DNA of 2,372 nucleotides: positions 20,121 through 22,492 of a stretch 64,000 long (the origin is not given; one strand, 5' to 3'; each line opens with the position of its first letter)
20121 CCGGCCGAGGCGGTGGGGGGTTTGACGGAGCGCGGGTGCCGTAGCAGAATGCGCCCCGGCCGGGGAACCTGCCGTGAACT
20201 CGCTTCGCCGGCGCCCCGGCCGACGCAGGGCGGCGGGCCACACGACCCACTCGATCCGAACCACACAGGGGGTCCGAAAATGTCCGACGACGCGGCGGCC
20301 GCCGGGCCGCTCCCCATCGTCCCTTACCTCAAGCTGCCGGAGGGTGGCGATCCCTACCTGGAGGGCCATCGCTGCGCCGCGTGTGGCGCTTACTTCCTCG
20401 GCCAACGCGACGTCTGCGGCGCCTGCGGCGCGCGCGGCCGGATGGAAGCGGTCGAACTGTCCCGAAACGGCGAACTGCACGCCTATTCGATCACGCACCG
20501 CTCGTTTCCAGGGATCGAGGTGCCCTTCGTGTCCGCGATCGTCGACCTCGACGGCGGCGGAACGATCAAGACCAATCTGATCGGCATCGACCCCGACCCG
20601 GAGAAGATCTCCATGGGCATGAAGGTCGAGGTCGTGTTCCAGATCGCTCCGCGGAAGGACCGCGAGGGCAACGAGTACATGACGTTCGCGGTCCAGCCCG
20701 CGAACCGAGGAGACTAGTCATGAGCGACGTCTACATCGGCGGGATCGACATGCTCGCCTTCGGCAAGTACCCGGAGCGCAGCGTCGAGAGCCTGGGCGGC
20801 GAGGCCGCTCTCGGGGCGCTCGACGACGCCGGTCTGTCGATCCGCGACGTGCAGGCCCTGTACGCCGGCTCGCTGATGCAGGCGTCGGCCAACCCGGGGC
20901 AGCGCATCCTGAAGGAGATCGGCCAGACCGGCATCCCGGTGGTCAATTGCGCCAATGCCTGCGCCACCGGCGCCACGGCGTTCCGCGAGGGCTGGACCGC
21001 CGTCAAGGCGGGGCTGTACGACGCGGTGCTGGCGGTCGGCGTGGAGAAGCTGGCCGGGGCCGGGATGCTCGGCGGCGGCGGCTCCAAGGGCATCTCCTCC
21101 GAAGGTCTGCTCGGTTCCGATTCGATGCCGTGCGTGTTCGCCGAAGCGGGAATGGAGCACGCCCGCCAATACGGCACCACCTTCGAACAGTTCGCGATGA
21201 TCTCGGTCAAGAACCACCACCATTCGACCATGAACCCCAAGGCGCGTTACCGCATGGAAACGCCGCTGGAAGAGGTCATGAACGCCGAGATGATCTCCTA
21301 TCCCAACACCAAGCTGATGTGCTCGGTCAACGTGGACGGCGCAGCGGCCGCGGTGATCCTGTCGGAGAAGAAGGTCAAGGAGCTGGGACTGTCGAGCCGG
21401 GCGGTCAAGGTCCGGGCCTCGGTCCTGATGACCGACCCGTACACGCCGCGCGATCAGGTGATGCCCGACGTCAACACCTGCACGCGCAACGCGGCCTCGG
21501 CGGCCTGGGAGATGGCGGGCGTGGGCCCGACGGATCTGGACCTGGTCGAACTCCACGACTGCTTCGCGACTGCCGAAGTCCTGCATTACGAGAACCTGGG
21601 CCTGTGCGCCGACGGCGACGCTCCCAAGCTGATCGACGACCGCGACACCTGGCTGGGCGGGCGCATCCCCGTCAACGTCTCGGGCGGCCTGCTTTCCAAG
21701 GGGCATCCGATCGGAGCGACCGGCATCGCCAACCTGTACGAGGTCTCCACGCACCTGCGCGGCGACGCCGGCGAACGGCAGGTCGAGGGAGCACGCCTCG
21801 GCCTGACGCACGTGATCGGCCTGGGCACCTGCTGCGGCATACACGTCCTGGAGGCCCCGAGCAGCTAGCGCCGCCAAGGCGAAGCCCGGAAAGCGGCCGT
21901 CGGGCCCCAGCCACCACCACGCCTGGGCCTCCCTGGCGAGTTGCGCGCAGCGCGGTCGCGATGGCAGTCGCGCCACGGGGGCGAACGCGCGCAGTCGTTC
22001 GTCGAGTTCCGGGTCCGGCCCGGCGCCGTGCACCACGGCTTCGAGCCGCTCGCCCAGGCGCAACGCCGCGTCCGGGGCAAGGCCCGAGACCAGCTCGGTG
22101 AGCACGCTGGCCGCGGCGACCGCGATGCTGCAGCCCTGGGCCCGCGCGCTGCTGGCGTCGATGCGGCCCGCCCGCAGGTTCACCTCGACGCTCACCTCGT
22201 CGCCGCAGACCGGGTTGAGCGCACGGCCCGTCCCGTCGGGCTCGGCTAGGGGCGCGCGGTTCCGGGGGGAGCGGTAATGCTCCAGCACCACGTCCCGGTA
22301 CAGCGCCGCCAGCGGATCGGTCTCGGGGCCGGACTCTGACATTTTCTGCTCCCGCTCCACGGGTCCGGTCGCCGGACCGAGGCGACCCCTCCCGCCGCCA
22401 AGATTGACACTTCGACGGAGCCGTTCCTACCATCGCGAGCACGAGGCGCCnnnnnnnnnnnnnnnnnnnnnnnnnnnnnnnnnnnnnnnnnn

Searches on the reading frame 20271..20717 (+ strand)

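Call 56: search_protein_families(library=pfam, proteins=[window:20271-20717:+], max_evalue=0.0001)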
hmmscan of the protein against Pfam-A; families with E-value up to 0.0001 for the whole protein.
window:20271-20717:+ (148 aa): 1 family
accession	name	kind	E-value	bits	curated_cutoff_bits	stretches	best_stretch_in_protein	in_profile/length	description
PF01796.24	OB_ChsH2_C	-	2.6e-17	62.9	27.1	1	61-124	2-65/65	ChsH2, C-terminal OB-fold domain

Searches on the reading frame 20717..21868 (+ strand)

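Call 56: search_protein_families(library=pfam, proteins=[window:20717-21868:+], max_evalue=0.0001)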
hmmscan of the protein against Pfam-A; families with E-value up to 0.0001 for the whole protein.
window:20717-21868:+ (383 aa): 3 families
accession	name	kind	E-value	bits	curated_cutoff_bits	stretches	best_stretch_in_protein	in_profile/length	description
PF22691.2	Thiolase_C_1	-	5.5e-37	127.1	28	1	253-368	17-131/144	Thiolase C-terminal domain-like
PF00108.29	Thiolase_N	-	3.8e-11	43.3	26.4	1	14-181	10-196/260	Thiolase, N-terminal domain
PF02803.24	Thiolase_C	-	1.1e-09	38.4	27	1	258-356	26-106/123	Thiolase, C-terminal domain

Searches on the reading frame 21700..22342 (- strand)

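Call 56: search_protein_families(library=pfam, proteins=[window:21700-22342:-], max_evalue=0.0001)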
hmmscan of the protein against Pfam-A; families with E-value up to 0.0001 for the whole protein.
window:21700-22342:- (214 aa): 1 family
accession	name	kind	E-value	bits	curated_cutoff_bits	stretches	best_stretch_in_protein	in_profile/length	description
PF01592.21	NifU_N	-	2.5e-18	66.9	22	1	15-97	2-87/127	NifU-like N terminal domain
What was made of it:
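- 21900..22342 (-): Divergent SufU/NifU_N-like gene (context only). Pfam NifU_N E 2.5e-18 (call 56).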
